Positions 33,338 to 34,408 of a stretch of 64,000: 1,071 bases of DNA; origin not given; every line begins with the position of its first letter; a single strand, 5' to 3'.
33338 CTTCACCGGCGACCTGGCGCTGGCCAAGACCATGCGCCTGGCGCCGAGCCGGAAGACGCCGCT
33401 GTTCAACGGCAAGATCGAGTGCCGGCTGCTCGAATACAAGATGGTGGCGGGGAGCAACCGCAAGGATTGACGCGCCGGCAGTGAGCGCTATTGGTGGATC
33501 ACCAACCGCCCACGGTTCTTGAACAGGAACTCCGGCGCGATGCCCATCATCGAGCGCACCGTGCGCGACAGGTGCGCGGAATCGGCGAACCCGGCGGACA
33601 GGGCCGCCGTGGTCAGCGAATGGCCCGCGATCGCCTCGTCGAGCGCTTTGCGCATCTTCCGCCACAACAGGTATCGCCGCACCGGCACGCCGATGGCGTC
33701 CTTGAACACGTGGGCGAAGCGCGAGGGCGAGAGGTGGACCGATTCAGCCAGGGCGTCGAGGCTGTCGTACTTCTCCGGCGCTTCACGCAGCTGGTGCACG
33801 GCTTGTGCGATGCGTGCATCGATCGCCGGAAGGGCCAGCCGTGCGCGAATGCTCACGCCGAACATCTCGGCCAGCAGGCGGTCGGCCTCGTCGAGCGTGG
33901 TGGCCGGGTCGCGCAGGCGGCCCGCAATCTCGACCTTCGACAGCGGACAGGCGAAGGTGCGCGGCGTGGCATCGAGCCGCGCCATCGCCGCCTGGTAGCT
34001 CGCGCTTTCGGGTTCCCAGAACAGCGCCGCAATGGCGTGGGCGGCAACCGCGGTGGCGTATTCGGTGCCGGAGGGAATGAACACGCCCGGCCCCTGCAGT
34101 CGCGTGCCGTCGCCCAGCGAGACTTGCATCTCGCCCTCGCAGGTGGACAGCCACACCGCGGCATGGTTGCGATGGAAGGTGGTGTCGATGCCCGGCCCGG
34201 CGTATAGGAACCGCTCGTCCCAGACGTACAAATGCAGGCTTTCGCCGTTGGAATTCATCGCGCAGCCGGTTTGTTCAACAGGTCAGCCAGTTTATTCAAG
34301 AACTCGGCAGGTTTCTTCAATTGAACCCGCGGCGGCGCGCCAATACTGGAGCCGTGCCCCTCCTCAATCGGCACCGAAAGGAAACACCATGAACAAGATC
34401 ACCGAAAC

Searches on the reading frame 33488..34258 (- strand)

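Call 54: search_protein_families(library=ncbifam, proteins=[window:33488-34258:-], max_evalue=0.00001)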
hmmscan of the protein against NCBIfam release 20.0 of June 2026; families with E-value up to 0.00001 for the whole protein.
window:33488-34258:- (256 aa): 5 families
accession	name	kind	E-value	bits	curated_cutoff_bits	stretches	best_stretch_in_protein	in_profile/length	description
NF007860.0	PRK10572.1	equivalog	4e-13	48.9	208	1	140-243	175-279/292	arabinose operon transcriptional regulator AraC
TIGR04094.1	adjacent_YSIRK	equivalog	2.6e-08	33.3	200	1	168-243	305-380/383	YSIRK-targeted surface antigen transcriptional regulator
NF011964.0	PRK15435.1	equivalog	7.9e-08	31.7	345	1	149-243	86-178/354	bifunctional DNA-binding transcriptional regulator/O6-methylguanine-DNA methyltransferase Ada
NF047455.1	TF_Staph_AryK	equivalog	3.4e-07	28.9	850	1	154-243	163-253/759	transcriptional regulator AryK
NF006902.0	PRK09393.1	equivalog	4e-07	29.5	425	1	144-244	216-317/327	transcriptional regulator FtrA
